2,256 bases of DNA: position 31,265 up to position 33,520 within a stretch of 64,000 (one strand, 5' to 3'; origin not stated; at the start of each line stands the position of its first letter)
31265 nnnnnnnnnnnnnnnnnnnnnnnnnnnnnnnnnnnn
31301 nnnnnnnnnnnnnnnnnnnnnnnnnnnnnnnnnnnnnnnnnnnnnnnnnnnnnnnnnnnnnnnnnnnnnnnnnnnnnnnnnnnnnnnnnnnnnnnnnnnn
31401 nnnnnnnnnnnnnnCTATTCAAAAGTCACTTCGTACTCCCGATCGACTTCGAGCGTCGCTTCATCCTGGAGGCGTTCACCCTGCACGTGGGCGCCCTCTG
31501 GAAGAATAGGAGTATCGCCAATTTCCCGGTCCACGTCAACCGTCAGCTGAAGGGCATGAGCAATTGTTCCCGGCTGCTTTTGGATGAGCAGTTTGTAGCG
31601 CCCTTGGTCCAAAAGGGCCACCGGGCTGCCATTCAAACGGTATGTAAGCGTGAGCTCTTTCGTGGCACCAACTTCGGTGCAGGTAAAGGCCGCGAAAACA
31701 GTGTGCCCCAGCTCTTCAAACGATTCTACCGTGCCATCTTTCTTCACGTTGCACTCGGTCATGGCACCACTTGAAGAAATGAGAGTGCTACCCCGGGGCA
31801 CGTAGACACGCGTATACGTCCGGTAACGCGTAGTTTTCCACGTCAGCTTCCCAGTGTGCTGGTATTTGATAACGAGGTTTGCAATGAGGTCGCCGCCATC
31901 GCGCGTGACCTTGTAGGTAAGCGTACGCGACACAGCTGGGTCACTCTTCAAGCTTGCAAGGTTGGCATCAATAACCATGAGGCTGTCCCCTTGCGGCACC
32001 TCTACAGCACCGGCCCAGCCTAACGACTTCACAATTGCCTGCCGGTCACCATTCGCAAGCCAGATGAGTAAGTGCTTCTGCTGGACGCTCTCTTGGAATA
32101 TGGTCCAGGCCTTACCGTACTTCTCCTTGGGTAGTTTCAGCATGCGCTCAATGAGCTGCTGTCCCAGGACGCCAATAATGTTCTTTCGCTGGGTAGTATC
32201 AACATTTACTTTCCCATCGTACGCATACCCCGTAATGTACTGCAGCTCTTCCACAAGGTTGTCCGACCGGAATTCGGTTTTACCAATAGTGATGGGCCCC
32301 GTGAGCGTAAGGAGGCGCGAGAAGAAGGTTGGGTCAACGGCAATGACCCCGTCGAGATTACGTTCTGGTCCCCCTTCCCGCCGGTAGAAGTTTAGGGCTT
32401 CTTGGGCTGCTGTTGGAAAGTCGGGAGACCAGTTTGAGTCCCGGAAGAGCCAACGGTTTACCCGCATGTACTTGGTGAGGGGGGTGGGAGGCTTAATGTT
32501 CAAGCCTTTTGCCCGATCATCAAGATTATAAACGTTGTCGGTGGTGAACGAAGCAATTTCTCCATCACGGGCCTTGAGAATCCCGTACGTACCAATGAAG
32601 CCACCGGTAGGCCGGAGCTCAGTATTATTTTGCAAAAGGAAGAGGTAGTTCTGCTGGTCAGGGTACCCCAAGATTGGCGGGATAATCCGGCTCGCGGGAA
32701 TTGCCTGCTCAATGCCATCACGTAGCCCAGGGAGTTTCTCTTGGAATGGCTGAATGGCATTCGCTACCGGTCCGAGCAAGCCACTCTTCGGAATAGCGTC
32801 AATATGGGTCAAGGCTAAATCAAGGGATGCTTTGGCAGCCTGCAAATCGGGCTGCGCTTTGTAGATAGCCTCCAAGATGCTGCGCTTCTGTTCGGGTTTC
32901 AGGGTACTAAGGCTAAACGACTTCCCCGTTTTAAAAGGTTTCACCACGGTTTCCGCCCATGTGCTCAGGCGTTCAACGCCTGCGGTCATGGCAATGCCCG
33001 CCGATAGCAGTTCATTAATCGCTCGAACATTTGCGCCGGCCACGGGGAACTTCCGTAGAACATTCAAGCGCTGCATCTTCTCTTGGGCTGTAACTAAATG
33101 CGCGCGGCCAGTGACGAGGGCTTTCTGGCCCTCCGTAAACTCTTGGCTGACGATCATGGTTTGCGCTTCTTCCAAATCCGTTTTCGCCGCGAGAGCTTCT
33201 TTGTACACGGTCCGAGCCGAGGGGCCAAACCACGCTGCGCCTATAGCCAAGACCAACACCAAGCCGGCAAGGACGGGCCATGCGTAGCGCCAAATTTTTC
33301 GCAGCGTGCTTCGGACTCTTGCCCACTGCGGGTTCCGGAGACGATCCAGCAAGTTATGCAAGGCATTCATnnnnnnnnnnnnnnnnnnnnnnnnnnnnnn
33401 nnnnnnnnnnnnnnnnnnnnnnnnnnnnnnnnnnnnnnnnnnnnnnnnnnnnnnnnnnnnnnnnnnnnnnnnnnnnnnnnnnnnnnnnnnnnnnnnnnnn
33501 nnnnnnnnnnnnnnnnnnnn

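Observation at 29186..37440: Second MreB paralogue embedded in an envelope-glycan locus (GT4, MreB2, DUF4012, GT2, GT2, O-antigen-ligase-like, GT2)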

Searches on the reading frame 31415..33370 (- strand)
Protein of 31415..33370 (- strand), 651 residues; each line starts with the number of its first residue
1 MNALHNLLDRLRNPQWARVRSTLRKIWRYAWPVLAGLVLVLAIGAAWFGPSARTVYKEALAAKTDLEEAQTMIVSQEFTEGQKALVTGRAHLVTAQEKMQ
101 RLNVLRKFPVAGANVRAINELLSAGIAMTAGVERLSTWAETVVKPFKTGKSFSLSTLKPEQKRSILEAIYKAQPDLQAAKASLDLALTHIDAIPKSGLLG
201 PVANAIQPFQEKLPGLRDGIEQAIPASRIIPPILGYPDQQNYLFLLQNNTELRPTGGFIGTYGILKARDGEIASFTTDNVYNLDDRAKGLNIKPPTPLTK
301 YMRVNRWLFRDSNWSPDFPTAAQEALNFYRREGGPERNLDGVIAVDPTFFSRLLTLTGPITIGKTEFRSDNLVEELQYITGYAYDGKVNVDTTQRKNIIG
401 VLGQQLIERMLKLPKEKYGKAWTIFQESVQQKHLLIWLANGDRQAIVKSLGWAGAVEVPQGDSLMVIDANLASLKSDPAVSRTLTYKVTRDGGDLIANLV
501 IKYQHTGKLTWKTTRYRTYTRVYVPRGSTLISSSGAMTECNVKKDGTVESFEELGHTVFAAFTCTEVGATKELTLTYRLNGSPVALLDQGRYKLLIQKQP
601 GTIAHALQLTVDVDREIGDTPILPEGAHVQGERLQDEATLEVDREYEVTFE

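Call 3: search_protein_families(library=pfam, proteins=[window:31415-33370:-], max_evalue=0.01)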
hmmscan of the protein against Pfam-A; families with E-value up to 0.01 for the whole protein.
window:31415-33370:- (651 aa): 1 family
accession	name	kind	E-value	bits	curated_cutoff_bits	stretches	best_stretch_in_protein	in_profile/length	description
PF13196.11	DUF4012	-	3.1e-34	119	28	1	239-377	3-140/144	Protein of unknown function (DUF4012)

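Call 20: search_protein_families(library=ncbifam, proteins=[window:31415-33370:-], max_evalue=0.001)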
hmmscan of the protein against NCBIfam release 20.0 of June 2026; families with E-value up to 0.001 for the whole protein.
window:31415-33370:- (651 aa): 0 families

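Call 23: find_homologous_proteins(query=window:31415-33370:-, max_evalue=0.00001)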
Query window:31415-33370:- (651 aa): 2165 proteins with E <= 0.00001 among 8000 candidates; the best 120 are listed.
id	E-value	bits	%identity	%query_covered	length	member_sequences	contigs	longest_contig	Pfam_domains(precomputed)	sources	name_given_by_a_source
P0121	0.0e+0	1468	100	100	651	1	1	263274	PF13196.12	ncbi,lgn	-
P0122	0.0e+0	1217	81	100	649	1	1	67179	PF13196.12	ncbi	-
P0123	0.0e+0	1106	73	100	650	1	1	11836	PF13196.12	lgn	-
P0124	0.0e+0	1103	73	100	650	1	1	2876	PF13196.12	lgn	-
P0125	0.0e+0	1099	73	100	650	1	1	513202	PF13196.12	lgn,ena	-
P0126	0.0e+0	1080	71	100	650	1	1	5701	PF13196.12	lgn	-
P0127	0.0e+0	1072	70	100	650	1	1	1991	PF13196.12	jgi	jgi:hypothetical protein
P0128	0.0e+0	1071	72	100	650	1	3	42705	PF13196.12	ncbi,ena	-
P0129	0.0e+0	1067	71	100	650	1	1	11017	PF13196.12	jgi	jgi:hypothetical protein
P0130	0.0e+0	1062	70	100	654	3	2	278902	PF13196.12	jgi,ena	jgi:hypothetical protein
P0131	0.0e+0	1047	70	100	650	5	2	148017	PF13196.12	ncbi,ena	ncbi:MAG: DUF4012 domain-containing protein [Patescibacteria group bacterium]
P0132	5.8e-277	938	64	100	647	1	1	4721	PF13196.12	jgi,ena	-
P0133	3.5e-273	926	63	100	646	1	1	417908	PF13196.12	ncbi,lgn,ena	-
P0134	1.0e-270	918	64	98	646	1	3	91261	PF13196.12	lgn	-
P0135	3.9e-270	916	65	95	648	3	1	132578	PF13196.12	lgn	-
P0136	6.3e-268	908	65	93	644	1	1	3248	PF13196.12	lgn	-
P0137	1.0e-262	891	61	98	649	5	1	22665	PF13196.12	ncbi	-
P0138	8.1e-260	882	59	100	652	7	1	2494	PF13196.12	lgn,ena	-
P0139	1.5e-253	861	59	98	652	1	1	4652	PF13196.12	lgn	-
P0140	1.1e-252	858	58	100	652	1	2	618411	PF13196.12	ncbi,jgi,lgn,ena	ncbi:MAG: DUF4012 domain-containing protein [Patescibacteria group bacterium]|jgi:hypothetical prote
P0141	1.2e-228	779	66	79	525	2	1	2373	PF13196.12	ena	-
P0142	1.8e-167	577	47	84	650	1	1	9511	PF13196.12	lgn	-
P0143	8.2e-167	574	44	96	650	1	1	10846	PF13196.12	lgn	-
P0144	4.6e-165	569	44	88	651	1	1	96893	PF13196.12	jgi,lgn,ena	-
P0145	2.0e-164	567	45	88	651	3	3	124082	PF13196.12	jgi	-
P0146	2.4e-163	563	45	88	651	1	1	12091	PF13196.12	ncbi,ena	-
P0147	1.2e-162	561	44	91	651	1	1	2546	PF13196.12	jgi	jgi:hypothetical protein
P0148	2.0e-162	560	44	92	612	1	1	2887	PF13196.12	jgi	-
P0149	5.7e-162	558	44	91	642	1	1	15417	PF13196.12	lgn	-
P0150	6.5e-162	558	45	88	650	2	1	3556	PF13196.12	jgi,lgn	jgi:flagellar basal body-associated protein FliL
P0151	6.6e-162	558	45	87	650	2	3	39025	PF13196.12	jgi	-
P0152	1.1e-161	558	43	95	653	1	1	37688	PF13196.12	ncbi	-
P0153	1.9e-161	557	44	96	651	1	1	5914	PF13196.12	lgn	-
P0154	4.6e-161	555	43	95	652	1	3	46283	PF13196.12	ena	-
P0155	4.9e-161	555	44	95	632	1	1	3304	PF13196.12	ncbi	-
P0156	7.3e-161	555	42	92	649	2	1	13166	PF13196.12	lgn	-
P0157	7.9e-161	555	44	90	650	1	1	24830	PF13196.12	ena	-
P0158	1.0e-160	554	43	94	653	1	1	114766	PF13196.12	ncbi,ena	-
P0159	1.1e-160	554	43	92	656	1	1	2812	PF13196.12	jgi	jgi:hypothetical protein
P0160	2.4e-160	553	43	92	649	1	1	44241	PF13196.12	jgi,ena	-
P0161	2.8e-160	553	43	94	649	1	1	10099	PF13196.12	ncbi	-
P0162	2.9e-160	553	43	92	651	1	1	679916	PF13196.12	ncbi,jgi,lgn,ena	ncbi:MAG: DUF4012 domain-containing protein [Patescibacteria group bacterium]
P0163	5.4e-160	552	43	93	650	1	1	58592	PF13196.12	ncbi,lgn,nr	ncbi:MAG: DUF4012 domain-containing protein [bacterium]|nr:DUF4012 domain-containing protein [bacter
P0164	8.7e-160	551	44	93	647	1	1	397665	PF13196.12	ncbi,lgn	-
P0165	8.7e-160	551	44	92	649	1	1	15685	PF13196.12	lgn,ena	-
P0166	1.0e-159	551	43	92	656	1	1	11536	PF13196.12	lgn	-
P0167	1.2e-159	551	42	96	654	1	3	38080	PF13196.12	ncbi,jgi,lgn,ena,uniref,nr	ncbi:MAG: hypothetical protein COY66_06610 [Candidatus Kerfeldbacteria bacterium CG_4_10_14_0_8_um_f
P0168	1.6e-159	550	44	90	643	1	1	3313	PF13196.12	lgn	-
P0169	2.6e-159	550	44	92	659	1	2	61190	PF13196.12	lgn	-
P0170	4.9e-159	549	44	95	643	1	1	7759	PF13196.12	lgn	-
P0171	5.5e-159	549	44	92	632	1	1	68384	PF13196.12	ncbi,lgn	-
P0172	8.5e-159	548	42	98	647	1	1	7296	PF13196.12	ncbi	-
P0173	3.7e-158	546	44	87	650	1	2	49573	PF13196.12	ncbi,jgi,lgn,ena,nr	ncbi:DUF4012 domain-containing protein [Patescibacteria group bacterium]|nr:DUF4012 domain-containin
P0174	4.5e-158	546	44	92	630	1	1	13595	PF13196.12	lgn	-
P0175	4.7e-158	546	43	92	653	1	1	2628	PF13196.12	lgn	-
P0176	1.5e-157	544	42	96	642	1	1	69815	PF13196.12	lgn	-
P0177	2.4e-157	543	42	98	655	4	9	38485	PF13196.12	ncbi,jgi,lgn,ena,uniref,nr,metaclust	ncbi:MAG: hypothetical protein COT24_05260 [Candidatus Kerfeldbacteria bacterium CG08_land_8_20_14_0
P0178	3.0e-157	543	43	90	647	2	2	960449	PF13196.12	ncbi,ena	ncbi:MAG: DUF4012 domain-containing protein [Patescibacteria group bacterium]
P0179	3.3e-157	543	43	92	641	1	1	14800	PF13196.12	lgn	-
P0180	3.6e-157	543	44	91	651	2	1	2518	PF13196.12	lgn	-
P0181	4.1e-157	542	44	90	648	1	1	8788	PF13196.12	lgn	-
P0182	4.1e-157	542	43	91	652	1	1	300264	PF13196.12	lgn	-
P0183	4.4e-157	542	43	96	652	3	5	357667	PF13196.12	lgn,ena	-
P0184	5.3e-157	542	43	93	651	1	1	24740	PF13196.12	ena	-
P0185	6.0e-157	542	43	95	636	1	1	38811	PF13196.12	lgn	-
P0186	7.0e-157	542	44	89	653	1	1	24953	PF13196.12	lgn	-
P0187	9.8e-157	541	42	95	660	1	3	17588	PF13196.12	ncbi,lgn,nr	ncbi:DUF4012 domain-containing protein [Patescibacteria group bacterium]|nr:DUF4012 domain-containin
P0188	3.2e-156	539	42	93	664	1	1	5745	PF13196.12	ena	-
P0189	7.6e-156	538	42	96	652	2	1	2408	PF13196.12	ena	-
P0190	7.6e-156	538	42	96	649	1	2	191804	PF13196.12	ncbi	-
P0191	1.0e-155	538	43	92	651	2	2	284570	PF13196.12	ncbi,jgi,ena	ncbi:MAG: DUF4012 domain-containing protein [Patescibacteria group bacterium]|jgi:hypothetical prote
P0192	1.1e-155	538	42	95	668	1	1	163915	PF13196.12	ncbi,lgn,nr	ncbi:MAG: DUF4012 domain-containing protein [Patescibacteria group bacterium]|nr:DUF4012 domain-cont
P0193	1.7e-155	537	44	86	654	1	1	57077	PF13196.12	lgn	-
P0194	3.0e-155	536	42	98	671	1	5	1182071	PF13196.12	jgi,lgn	jgi:hypothetical protein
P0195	3.6e-155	536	43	92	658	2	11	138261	PF13196.12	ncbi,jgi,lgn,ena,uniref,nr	ncbi:MAG: hypothetical protein A3B74_03850 [Candidatus Kerfeldbacteria bacterium RIFCSPHIGHO2_02_FUL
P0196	6.6e-155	535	43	94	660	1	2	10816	PF13196.12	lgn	-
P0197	6.7e-155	535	45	89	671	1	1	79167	PF13196.12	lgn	-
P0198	8.2e-155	535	44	92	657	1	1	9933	PF13196.12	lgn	-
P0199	1.3e-154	534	41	97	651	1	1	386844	PF13196.12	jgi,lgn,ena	-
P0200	1.6e-154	534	43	87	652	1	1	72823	PF13196.12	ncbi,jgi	ncbi:MAG: DUF4012 domain-containing protein [Patescibacteria group bacterium]|jgi:hypothetical prote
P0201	1.7e-154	534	43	95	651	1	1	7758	PF13196.12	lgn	-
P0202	1.8e-154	534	43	95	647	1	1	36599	PF13196.12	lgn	-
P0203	2.6e-154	533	43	95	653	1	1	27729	PF13196.12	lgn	-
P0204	2.9e-154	533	43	91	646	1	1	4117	PF13196.12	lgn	-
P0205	3.3e-154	533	43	94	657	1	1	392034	PF13196.12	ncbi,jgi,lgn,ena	ncbi:MAG: DUF4012 domain-containing protein [Patescibacteria group bacterium]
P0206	4.8e-154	532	44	92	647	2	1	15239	PF13196.12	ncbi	-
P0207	5.5e-154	532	43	87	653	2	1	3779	PF13196.12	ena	-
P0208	8.8e-154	531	43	92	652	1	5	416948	PF13196.12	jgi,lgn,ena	jgi:hypothetical protein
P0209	9.9e-154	531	45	91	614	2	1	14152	PF13196.12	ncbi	-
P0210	1.8e-153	530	43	90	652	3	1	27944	PF13196.12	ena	-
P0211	1.9e-153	530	44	91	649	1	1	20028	PF13196.12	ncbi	ncbi:DUF4012 domain-containing protein [Patescibacteria group bacterium]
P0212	2.2e-153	530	42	90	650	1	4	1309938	PF13196.12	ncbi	ncbi:MAG: DUF4012 domain-containing protein [Candidatus Kerfeldbacteria bacterium]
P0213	2.6e-153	530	41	98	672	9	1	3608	PF13196.12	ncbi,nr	ncbi:DUF4012 domain-containing protein [Patescibacteria group bacterium]|nr:DUF4012 domain-containin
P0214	3.8e-153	529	43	90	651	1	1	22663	PF13196.12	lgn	-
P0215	3.9e-153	529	40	99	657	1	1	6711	PF13196.12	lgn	-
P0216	8.3e-153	528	41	96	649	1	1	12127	PF13196.12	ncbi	-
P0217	8.3e-153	528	42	98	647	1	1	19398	PF13196.12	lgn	-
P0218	1.2e-152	528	41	99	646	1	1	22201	PF13196.12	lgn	-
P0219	1.3e-152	528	42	96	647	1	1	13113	PF13196.12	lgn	-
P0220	2.9e-152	526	43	98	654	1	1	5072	PF13196.12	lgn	-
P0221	2.9e-152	526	44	92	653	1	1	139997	PF13196.12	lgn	-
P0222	3.3e-152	526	42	98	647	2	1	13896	PF13196.12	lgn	-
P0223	8.8e-152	525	42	92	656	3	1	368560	PF13196.12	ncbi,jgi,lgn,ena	ncbi:MAG: DUF4012 domain-containing protein [Patescibacteria group bacterium]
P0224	1.9e-151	524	41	95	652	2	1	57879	PF13196.12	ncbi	-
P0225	2.4e-151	523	41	92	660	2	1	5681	PF13196.12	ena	-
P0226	3.0e-151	523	43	91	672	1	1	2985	PF13196.12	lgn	-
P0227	3.9e-151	523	41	92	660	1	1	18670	PF13196.12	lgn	-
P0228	5.8e-151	522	42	95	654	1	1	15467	PF13196.12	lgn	-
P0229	5.8e-151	522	40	97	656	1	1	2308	PF13196.12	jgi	-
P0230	6.7e-151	522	41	99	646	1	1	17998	PF13196.12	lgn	-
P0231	7.0e-151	522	41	92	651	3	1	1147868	PF13196.12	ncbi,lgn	ncbi:MAG: DUF4012 domain-containing protein [Patescibacteria group bacterium]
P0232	7.3e-151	522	42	95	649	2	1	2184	PF13196.12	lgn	-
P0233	7.9e-151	522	42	96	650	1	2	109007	PF13196.12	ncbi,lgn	-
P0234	9.4e-151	521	41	97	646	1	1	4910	PF13196.12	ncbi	-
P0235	9.4e-151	521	41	100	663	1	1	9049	PF13196.12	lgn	-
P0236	9.7e-151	521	43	92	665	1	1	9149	PF13196.12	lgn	-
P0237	9.9e-151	521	43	94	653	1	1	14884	PF13196.12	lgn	-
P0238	1.5e-150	521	42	88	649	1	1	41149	PF13196.12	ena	-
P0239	1.5e-150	521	42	95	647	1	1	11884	PF13196.12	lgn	-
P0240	1.6e-150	521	44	93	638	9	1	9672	PF13196.12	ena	-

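Call 36: predict_structure(alignment_id=A1)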
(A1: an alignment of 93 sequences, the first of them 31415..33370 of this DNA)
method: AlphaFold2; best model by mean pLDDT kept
length: 651 residues; sequences in the alignment: 93
mean_pLDDT: 88.8   pTM: 0.84
mean pLDDT of the five models: 88.8, 86.9, 85.6, 85.5, 85.1
residues with pLDDT >= 90: 393; 70-90: 208; 50-70: 46; < 50: 4
segments of 3 or more residues with pLDDT < 50: 382-385
pLDDT, mean of each block of 10 residues (from residue 1): 62 70 83 91 90 92 91 82 93 95 87 92 94 86 72 81 92 92 96 91 89 88 92 96 88 73 93 89 87 91 89 93 96 95 93 94 89 76 51 66 85 84 93 97 96 94 95 76 97 96 91 85 98 95 91 97 94 98 94 96 94 91 88 95 95 87
secondary structure, 60 per line:
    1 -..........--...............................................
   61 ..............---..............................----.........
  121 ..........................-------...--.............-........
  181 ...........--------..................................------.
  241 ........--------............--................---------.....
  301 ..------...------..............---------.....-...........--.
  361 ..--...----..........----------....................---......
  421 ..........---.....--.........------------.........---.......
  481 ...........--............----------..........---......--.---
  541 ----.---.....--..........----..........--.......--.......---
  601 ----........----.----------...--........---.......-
elements in order: H2-11 H14-74 H78-107 H112-146 H159-171 H173-191 H200-233 E240-248 E257-268 E271-279 H280-286 H296-302 H318-331 E341-345 H347-357 E360-362 E365-367 H372-381 H392-411 H415-430 E434-438 H441-449 E462-470 H474-479 E480-491 E494-505 E516-525 E529-534 E549-553 E556-565 E570-579 H582-588 E591-597 E605-612 E628-630 E633-640 E644-650

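Call 39: fold_search(model_id=the predicted structure, library=pdb)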
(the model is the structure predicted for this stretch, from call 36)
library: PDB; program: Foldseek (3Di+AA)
matches with E <= 10: 982; with E <= 0.001: 17
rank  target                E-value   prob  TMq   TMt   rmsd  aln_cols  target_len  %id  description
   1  5mj6_A                1.1e-04  1.00  0.17  0.13   8.0       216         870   13  Ligand-induced conformational change of Insulin-regulated aminopeptidase: insights on catalytic mechanism and active s (released 2017-04-05)
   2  6fpy_A                2.0e-04  1.00  0.19  0.20   6.6       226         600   10  Inter-alpha-inhibitor heavy chain 1, wild type (released 2019-02-27)
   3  5c97_A                2.6e-04  1.00  0.17  0.13   8.2       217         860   13  Insulin regulated aminopeptidase (released 2015-08-26)
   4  6ydx_A                3.1e-04  1.00  0.17  0.13   8.8       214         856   13  Insulin-regulated aminopeptidase complexed with a macrocyclic peptidic inhibitor (released 2020-07-22)
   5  4p8q_B                3.1e-04  1.00  0.16  0.13   7.9       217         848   14  Crystal Structure of Human Insulin Regulated Aminopeptidase with Alanine in Active Site (released 2014-12-03)
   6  4jbs_B                3.1e-04  1.00  0.15  0.12   8.3       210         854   10  Crystal structure of the human Endoplasmic Reticulum Aminopeptidase 2 in complex with PHOSPHINIC PSEUDOTRIPEPTIDE inhi (released 2013-12-11)
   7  6fpz_A                4.2e-04  1.00  0.19  0.21   6.6       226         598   10  Inter-alpha-inhibitor heavy chain 1, D298A (released 2019-02-27)
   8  6m8p_A                5.4e-04  1.00  0.15  0.12   8.8       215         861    9  Human ERAP1 bound to phosphinic pseudotripeptide inhibitor DG013 (released 2019-12-18)
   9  6ezn_A                5.7e-04  1.00  0.18  0.25   6.2       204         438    8  Cryo-EM structure of the yeast oligosaccharyltransferase (OST) complex (released 2018-01-17)
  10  8b6l_O                5.7e-04  1.00  0.16  0.18   7.6       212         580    9  Subtomogram average of the human Sec61-TRAP-OSTA-translocon (released 2022-12-07)
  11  6ifg_B                6.9e-04  1.00  0.14  0.20   8.6       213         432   12  Crystal structure of M1 zinc metallopeptidase E323A mutant bound to Tyr-ser-ala substrate from Deinococcus radiodurans (released 2019-09-25)
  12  6a8z_A                6.9e-04  0.99  0.13  0.18   9.0       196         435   11  Crystal structure of M1 zinc metallopeptidase from Deinococcus radiodurans (released 2019-07-17)
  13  8p0i_A                7.3e-04  1.00  0.15  0.12   8.2       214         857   12  Crystal structure of the open conformation of insulin-regulated aminopeptidase in complex with a small-MW inhibitor (released 2024-09-04)
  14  6kp1_A                7.3e-04  1.00  0.14  0.19   9.3       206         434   12  Crystal structure of two domain M1 zinc metallopeptidase E323A mutant bound to L-methionine amino acid (released 2020-06-24)
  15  6ifg_A                8.5e-04  1.00  0.15  0.21   7.7       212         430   10  Crystal structure of M1 zinc metallopeptidase E323A mutant bound to Tyr-ser-ala substrate from Deinococcus radiodurans (released 2019-09-25)
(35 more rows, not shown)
